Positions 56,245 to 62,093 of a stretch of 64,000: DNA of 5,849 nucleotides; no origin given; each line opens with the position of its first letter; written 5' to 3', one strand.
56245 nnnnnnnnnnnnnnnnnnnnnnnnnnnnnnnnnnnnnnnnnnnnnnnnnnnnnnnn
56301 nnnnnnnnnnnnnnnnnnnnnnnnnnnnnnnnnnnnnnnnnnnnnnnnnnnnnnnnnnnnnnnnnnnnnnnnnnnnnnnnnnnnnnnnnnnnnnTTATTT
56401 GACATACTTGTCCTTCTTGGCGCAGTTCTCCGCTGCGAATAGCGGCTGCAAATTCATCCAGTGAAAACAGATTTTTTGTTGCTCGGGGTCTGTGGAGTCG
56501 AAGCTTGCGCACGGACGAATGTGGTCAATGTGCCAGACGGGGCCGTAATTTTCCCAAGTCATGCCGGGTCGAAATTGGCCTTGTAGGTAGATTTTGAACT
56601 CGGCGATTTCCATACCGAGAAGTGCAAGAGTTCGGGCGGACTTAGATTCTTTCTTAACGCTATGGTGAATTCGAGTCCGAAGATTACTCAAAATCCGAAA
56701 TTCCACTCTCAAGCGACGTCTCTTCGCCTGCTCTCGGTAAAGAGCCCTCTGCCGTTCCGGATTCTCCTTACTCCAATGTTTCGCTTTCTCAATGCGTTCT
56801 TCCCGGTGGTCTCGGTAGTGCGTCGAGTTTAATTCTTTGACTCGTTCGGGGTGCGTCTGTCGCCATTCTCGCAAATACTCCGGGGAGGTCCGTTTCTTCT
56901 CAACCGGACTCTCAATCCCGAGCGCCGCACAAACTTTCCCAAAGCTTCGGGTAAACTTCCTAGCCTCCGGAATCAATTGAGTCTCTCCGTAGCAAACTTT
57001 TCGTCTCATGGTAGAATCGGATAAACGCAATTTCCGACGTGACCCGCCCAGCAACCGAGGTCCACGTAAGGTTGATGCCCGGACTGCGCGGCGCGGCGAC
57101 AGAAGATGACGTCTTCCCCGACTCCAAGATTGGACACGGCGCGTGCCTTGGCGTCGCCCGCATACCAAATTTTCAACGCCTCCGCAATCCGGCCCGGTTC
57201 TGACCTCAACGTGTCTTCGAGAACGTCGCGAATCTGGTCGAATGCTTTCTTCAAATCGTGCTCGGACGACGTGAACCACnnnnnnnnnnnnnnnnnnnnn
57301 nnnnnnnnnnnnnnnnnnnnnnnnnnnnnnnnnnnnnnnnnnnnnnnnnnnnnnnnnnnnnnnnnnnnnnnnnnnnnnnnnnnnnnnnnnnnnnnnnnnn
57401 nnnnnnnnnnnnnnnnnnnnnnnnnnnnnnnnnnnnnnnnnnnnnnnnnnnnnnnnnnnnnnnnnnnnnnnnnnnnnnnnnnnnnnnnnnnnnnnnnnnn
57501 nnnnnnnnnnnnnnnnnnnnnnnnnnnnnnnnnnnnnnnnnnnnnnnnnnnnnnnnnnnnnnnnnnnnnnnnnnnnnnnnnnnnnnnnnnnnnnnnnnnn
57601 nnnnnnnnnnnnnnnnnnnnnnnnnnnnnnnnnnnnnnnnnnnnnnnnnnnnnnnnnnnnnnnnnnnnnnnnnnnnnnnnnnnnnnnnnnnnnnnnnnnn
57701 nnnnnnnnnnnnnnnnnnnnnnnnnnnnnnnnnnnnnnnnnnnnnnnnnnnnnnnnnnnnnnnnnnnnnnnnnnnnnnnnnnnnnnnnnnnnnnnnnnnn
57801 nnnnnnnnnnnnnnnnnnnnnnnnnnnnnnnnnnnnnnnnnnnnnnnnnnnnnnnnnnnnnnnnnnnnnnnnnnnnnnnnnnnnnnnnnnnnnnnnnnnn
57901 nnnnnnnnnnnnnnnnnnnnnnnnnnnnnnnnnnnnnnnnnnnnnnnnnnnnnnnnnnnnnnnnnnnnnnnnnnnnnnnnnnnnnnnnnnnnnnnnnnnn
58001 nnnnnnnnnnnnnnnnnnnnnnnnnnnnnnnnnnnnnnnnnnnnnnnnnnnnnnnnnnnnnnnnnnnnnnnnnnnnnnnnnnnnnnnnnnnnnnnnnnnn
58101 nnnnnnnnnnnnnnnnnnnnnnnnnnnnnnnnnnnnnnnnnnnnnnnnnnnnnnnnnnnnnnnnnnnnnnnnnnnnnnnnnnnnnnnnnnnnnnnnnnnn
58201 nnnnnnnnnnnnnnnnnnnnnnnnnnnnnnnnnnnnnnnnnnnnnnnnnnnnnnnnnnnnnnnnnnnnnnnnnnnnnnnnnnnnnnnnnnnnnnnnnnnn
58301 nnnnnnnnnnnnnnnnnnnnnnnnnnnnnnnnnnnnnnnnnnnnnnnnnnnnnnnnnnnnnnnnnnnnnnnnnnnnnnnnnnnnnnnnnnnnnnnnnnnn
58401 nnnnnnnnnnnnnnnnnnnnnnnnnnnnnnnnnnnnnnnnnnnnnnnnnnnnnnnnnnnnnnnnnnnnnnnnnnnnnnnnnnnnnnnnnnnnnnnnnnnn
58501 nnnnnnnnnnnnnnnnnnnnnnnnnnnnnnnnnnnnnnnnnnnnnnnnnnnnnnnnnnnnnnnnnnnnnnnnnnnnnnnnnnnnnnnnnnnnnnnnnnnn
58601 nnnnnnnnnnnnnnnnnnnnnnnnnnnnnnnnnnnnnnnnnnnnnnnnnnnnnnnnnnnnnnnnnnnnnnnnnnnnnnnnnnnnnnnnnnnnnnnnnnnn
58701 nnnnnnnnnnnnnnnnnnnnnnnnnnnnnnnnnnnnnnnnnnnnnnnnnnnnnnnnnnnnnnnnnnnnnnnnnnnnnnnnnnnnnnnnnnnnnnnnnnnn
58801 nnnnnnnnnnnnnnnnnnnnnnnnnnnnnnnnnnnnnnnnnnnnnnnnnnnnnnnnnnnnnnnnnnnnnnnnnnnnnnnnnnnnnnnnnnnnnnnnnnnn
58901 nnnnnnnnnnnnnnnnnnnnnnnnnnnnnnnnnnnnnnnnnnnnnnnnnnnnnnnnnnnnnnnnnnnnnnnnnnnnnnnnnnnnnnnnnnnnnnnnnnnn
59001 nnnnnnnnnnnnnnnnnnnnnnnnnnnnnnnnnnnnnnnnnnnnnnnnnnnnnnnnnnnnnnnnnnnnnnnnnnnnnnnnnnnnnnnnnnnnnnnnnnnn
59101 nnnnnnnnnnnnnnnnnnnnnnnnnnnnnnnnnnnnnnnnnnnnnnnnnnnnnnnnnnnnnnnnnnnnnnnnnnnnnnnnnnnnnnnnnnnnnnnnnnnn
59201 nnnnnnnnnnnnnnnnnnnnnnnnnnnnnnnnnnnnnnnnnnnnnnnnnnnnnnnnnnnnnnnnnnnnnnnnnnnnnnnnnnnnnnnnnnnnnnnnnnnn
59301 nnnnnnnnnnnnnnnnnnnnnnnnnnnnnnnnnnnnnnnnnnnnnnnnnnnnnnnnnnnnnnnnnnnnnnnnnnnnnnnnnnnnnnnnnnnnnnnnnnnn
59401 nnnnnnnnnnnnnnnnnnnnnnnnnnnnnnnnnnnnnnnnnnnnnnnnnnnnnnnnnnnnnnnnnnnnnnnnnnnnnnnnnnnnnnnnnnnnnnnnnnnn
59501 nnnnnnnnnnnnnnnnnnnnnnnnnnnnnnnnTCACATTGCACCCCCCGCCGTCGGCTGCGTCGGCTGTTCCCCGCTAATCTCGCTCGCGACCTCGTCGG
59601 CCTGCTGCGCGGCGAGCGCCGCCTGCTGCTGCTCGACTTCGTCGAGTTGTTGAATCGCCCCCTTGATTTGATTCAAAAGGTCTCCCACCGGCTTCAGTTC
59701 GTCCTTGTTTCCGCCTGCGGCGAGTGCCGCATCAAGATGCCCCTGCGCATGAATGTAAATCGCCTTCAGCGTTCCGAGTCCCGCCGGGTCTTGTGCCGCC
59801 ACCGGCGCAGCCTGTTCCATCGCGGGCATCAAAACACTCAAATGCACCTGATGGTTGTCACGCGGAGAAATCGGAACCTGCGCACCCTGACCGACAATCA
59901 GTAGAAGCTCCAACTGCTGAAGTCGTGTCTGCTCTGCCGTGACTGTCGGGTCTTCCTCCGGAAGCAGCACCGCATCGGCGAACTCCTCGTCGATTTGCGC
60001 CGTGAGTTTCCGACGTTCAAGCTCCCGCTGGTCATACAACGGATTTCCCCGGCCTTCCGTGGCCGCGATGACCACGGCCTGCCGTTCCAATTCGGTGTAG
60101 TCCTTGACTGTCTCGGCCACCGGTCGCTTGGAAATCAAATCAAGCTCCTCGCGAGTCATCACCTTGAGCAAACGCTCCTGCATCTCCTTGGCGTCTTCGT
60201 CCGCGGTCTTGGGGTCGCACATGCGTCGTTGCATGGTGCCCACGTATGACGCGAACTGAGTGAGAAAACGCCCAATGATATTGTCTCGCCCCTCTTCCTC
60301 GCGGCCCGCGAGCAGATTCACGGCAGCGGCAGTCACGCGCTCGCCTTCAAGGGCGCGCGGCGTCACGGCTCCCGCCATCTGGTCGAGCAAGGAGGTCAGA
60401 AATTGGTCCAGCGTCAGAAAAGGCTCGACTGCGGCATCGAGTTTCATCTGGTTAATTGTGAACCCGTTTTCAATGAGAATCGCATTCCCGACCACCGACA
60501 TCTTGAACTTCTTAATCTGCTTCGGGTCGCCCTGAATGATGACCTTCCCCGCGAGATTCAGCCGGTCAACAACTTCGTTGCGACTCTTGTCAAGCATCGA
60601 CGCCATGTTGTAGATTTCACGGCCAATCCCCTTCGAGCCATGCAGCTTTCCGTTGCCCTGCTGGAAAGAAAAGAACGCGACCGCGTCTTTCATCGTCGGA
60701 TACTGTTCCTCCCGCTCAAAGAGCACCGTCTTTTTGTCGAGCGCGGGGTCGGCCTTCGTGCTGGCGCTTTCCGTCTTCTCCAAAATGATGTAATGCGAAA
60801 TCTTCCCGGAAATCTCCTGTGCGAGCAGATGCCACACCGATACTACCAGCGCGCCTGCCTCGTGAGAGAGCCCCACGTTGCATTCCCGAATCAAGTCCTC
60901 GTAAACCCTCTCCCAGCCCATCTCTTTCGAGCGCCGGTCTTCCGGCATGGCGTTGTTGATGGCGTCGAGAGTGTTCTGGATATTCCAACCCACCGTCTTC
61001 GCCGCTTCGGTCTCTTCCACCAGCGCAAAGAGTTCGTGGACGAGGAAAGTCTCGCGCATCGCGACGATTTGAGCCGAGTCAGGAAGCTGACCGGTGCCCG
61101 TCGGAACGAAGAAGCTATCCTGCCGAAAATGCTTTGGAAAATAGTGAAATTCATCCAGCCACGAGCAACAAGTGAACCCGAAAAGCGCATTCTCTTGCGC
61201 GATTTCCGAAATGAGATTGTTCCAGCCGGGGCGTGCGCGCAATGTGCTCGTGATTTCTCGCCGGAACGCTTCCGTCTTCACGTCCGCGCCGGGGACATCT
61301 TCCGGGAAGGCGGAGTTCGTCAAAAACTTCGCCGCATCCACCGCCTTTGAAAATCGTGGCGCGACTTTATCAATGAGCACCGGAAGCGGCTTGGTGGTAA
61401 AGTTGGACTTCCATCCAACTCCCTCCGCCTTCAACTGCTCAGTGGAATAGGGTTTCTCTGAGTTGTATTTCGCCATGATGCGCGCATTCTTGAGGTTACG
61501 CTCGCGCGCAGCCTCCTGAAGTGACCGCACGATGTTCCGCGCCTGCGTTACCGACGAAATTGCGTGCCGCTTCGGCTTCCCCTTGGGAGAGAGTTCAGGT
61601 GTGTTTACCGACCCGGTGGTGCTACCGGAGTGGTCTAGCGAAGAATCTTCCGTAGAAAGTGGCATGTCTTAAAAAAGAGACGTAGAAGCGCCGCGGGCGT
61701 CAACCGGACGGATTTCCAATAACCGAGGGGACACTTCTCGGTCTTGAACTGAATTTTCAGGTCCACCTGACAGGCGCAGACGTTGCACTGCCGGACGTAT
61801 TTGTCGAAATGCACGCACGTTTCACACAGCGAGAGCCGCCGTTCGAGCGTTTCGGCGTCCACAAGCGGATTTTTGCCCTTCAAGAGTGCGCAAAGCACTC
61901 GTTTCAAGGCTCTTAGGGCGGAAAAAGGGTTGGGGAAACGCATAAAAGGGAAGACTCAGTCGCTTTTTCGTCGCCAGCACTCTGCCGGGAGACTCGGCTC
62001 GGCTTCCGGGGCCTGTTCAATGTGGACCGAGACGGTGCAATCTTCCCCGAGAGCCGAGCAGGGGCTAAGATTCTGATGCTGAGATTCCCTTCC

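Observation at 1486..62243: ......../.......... is strongly over-represented and strand-biased across the window, including inside genes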

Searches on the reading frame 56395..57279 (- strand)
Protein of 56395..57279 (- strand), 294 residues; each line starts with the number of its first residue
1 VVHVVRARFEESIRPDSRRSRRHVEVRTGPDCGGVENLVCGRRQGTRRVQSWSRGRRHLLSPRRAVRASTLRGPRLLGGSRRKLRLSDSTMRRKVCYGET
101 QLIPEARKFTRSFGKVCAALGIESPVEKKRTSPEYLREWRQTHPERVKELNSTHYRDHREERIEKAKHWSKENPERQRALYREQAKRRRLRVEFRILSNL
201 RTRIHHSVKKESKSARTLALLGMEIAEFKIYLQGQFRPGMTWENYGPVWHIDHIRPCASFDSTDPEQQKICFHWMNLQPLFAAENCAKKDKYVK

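Call 11: search_protein_families(library=phrogs, proteins=[window:56395-57279:-])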
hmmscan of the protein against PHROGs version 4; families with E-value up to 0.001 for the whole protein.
window:56395-57279:- (294 aa): 2 families
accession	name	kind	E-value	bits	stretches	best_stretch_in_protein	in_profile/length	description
phrog_1035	-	DNA, RNA and nucleotide metabolism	3.4e-07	31.4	1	159-291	93-213/271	endonuclease VII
phrog_28061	-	unknown function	6.1e-07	30.9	1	240-291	6-56/62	-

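Call 13: search_protein_families(library=pfam, proteins=[window:56395-57279:-], max_evalue=0.01)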
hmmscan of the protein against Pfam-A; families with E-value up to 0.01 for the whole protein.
window:56395-57279:- (294 aa): 0 families

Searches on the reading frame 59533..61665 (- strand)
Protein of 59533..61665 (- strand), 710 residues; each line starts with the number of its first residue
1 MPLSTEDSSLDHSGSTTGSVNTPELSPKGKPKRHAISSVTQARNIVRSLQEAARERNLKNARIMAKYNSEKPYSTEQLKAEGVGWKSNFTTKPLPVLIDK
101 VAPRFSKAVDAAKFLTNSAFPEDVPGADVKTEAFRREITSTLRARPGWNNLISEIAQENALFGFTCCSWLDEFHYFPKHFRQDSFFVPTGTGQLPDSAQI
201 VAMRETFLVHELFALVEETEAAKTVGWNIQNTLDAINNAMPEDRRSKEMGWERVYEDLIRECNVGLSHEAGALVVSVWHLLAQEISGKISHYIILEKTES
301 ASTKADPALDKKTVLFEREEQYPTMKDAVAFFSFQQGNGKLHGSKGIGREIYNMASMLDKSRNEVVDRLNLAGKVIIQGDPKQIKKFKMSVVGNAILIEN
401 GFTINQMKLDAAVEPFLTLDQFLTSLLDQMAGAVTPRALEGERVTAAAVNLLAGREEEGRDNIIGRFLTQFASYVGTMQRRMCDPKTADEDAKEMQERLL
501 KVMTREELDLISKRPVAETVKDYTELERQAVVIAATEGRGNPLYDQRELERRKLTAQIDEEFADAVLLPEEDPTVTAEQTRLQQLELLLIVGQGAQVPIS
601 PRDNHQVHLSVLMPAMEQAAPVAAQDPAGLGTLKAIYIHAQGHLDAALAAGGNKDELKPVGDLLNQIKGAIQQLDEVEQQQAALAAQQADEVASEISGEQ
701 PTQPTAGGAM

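Call 11: search_protein_families(library=phrogs, proteins=[window:59533-61665:-])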
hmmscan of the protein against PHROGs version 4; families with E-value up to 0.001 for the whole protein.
window:59533-61665:- (710 aa): 0 families

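Call 13: search_protein_families(library=pfam, proteins=[window:59533-61665:-], max_evalue=0.01)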
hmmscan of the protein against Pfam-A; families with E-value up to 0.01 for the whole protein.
window:59533-61665:- (710 aa): 0 families

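Call 81: find_encoding_contigs(protein=window:59533-61665:-, flank=10000, max_places=1)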
Protein window:59533-61665:- (710 aa): no gene with exactly this product is on record in the collection.

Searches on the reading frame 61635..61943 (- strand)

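Call 58: search_protein_families(library=pfam, proteins=[window:61635-61943:-], max_evalue=0.05)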
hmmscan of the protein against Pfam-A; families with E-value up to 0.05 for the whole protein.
window:61635-61943:- (102 aa): 1 family
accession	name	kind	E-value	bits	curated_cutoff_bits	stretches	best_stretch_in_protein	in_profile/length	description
PF19668.4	DUF6171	-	0.00012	22.9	27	1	28-76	34-80/80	Family of unknown function (DUF6171)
